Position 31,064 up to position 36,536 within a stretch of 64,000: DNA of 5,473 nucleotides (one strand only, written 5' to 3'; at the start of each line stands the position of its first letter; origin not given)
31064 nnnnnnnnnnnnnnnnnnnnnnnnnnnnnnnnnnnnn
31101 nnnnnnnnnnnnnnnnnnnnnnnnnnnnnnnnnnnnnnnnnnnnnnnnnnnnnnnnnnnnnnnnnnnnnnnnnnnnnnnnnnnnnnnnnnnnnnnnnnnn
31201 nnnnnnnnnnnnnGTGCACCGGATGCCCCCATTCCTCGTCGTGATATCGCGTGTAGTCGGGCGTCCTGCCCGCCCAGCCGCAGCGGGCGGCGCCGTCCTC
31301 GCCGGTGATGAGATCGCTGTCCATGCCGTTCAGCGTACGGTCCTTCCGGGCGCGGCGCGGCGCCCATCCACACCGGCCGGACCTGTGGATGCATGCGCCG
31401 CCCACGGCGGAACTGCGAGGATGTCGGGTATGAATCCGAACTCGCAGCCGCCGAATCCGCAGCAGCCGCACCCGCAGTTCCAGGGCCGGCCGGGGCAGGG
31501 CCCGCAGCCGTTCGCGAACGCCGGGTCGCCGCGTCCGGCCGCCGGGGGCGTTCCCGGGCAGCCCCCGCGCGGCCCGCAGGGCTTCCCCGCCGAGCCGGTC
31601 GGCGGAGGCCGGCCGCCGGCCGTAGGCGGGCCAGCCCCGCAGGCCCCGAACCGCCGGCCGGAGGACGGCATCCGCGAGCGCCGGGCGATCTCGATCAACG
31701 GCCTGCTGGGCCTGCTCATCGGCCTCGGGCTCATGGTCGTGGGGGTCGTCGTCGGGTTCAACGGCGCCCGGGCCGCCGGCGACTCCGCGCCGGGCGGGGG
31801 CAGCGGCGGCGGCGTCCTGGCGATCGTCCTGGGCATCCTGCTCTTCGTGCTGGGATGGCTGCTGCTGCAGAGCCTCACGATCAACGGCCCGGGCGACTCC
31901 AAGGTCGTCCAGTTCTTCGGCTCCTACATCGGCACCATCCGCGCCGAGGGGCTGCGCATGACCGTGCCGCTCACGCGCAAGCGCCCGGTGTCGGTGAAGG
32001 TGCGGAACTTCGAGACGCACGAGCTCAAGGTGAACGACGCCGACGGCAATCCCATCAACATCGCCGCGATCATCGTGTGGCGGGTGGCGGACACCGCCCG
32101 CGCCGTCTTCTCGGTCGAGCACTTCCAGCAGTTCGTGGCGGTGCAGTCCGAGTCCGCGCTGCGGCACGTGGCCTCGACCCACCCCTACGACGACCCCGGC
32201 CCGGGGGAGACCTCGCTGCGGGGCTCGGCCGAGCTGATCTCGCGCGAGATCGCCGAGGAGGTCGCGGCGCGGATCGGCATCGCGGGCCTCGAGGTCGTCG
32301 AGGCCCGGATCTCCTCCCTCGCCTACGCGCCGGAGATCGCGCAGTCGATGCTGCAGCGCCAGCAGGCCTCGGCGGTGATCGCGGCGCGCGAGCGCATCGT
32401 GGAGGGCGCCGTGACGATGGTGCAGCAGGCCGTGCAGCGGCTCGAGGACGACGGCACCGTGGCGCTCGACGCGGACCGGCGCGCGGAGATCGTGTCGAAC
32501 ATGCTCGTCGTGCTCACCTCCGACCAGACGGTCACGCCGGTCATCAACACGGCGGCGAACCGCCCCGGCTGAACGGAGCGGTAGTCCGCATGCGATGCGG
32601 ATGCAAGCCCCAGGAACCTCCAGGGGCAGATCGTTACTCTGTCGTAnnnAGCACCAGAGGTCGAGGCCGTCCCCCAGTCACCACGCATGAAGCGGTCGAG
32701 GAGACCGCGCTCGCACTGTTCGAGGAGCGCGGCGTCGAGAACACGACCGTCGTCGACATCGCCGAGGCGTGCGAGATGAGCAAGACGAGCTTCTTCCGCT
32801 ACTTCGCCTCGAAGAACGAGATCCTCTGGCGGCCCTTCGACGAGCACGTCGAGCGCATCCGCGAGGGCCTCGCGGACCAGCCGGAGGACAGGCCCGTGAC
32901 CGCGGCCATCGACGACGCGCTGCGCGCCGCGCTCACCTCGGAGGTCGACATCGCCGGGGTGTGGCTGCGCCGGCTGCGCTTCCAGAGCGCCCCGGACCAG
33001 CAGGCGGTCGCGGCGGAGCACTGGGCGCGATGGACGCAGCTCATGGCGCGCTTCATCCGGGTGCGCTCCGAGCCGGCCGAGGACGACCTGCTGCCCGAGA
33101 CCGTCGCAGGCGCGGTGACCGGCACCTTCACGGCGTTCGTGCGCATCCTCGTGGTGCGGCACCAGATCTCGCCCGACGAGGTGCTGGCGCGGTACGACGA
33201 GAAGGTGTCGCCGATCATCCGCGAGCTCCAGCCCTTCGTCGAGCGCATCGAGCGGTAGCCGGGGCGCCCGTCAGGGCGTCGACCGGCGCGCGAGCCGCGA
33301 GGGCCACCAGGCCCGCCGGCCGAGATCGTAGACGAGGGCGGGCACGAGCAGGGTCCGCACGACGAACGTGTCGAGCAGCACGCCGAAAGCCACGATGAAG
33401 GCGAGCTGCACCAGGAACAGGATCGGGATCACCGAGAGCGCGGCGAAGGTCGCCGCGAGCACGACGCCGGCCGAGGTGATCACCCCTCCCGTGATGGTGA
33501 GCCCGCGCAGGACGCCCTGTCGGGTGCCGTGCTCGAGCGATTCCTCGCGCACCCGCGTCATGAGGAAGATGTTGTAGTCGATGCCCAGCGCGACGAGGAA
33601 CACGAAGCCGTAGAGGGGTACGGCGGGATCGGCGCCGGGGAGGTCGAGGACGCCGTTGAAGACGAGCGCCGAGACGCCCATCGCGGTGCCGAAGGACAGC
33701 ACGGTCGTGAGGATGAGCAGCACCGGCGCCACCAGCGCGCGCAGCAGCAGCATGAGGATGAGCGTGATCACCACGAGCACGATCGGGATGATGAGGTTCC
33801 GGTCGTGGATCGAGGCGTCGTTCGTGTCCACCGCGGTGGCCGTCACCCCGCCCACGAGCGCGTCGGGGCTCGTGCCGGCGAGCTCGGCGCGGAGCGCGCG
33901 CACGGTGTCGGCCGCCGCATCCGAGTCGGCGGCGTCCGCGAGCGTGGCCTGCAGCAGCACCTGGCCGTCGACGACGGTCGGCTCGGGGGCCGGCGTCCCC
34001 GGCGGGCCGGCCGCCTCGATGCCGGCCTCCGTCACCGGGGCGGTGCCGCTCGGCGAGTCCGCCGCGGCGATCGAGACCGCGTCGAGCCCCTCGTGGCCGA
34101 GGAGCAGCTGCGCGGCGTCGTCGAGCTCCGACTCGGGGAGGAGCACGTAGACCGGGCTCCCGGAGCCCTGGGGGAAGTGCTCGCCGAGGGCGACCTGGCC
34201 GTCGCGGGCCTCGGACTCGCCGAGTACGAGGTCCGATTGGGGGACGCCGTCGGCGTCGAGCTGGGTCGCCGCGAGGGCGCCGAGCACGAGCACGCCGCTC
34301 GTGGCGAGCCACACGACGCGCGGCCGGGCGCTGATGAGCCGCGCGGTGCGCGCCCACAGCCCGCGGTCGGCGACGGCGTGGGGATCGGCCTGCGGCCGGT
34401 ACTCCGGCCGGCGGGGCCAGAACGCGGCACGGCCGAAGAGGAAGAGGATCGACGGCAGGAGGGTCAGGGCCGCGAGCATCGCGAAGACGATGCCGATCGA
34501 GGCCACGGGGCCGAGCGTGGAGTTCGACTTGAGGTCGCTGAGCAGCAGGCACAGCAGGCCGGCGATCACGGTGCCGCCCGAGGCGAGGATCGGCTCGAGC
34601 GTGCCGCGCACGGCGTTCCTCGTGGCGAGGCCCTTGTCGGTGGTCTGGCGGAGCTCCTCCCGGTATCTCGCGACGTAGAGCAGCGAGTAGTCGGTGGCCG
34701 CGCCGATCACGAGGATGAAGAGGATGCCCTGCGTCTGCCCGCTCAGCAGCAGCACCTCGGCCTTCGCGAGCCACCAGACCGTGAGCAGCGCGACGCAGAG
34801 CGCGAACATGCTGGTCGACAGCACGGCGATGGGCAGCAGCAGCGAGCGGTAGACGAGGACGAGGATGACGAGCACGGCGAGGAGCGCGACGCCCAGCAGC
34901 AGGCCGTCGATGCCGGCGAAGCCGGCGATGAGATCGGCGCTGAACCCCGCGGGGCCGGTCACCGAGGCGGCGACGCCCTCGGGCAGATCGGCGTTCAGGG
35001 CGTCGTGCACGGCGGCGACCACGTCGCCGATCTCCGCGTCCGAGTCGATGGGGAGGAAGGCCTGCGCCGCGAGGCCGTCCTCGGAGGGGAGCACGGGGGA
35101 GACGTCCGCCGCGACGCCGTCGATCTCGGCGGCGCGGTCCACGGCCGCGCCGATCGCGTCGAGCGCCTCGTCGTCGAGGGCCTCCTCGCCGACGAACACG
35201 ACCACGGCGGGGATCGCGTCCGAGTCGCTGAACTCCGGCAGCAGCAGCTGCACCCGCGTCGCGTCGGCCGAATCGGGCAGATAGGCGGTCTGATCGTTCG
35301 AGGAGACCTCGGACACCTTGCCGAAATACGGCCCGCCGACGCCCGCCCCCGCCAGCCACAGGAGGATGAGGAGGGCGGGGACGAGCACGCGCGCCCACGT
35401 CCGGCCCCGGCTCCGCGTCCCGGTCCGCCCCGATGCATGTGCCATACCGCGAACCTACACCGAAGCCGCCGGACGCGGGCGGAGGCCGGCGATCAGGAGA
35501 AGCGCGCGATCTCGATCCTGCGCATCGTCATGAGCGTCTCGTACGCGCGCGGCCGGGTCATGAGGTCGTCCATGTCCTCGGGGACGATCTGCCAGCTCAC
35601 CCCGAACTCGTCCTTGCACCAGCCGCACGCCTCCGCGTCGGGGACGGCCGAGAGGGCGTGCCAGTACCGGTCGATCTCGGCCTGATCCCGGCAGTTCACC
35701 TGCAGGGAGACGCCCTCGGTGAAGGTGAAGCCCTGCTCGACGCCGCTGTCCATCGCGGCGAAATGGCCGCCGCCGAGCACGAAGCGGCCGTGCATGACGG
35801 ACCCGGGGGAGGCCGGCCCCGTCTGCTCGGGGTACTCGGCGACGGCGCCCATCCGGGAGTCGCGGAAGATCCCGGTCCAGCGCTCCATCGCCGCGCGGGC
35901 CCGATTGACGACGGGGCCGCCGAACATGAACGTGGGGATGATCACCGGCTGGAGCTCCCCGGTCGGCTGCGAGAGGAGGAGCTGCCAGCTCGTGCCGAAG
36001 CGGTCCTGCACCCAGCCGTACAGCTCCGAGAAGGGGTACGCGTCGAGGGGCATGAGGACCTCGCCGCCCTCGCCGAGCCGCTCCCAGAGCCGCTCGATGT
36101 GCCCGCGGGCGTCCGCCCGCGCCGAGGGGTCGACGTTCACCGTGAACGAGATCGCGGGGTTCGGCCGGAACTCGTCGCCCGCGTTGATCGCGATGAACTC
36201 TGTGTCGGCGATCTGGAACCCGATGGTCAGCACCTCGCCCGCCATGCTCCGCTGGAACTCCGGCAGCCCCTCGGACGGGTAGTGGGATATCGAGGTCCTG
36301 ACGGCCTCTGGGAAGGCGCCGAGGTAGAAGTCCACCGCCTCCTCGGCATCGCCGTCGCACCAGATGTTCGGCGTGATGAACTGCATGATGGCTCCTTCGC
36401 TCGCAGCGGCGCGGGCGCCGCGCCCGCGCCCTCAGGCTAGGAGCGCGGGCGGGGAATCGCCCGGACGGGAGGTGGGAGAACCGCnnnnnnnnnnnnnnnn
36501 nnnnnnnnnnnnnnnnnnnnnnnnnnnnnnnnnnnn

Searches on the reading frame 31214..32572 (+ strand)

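Call 35: search_protein_families(library=pfam, proteins=[window:31214-32572:+])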
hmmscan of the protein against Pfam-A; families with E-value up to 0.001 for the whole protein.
window:31214-32572:+ (452 aa): 1 family
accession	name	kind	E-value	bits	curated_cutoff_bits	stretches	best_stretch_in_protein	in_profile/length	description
PF01145.31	Band_7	-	6.2e-21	75.7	23.6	1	227-395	6-171/176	SPFH domain / Band 7 family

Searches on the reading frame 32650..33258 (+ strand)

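Call 35: search_protein_families(library=pfam, proteins=[window:32650-33258:+])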
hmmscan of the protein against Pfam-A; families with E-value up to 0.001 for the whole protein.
window:32650-33258:+ (202 aa): 2 families
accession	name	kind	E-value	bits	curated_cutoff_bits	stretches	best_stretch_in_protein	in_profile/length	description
PF00440.29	TetR_N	-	2.6e-13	50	24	1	18-59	3-44/47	Bacterial regulatory proteins, tetR family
PF17754.6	TetR_C_14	-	2.9e-08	34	22.7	1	82-179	2-100/112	MftR C-terminal domain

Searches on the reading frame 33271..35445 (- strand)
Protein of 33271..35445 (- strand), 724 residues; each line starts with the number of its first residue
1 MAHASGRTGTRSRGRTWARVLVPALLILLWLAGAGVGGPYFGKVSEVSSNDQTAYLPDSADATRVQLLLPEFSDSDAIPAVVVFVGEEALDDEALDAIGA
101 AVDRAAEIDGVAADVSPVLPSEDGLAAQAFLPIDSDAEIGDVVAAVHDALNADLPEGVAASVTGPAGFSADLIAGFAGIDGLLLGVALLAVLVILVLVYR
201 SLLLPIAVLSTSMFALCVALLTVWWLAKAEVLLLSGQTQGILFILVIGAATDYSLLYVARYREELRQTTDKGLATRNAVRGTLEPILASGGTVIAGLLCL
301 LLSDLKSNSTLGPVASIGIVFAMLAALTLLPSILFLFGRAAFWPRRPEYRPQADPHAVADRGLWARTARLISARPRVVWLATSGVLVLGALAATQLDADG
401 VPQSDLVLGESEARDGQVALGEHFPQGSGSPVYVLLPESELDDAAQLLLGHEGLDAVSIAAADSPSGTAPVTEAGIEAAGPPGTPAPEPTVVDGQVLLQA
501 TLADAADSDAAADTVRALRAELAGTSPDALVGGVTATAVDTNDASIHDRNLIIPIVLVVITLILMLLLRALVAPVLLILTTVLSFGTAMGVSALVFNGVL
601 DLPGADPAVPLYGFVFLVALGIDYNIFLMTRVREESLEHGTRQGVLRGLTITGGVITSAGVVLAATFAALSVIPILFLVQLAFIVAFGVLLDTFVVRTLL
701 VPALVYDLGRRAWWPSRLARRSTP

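Call 35: search_protein_families(library=pfam, proteins=[window:33271-35445:-])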
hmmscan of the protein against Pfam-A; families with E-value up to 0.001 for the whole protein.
window:33271-35445:- (724 aa): 2 families
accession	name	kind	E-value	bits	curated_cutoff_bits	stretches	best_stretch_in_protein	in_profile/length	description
PF03176.21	MMPL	-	1.5e-110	369.8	20.5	2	62-377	13-332/333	MMPL family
PF00873.25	ACR_tran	-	3.3e-08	32.2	28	1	139-336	826-1019/1021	AcrB/AcrD/AcrF family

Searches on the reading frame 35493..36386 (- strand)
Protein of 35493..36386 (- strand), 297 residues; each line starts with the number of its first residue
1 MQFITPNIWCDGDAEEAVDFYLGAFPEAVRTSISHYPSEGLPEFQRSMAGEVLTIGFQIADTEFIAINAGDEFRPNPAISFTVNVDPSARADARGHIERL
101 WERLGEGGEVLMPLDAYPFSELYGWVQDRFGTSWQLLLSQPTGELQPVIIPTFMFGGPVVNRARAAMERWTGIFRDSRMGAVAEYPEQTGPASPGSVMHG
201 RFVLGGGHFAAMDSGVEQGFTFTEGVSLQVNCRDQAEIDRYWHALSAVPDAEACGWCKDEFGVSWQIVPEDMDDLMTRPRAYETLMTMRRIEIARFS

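Call 35: search_protein_families(library=pfam, proteins=[window:35493-36386:-])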
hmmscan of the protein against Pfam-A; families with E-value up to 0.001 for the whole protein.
window:35493-36386:- (297 aa): 2 families
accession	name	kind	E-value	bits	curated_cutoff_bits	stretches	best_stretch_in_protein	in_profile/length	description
PF06983.19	3-dmu-9_3-mt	-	1.3e-61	206.7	24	2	149-268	3-116/116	3-demethylubiquinone-9 3-methyltransferase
PF00903.31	Glyoxalase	-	9.4e-05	23.2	20.6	0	11-136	9-121/121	Glyoxalase/Bleomycin resistance protein/Dioxygenase superfamily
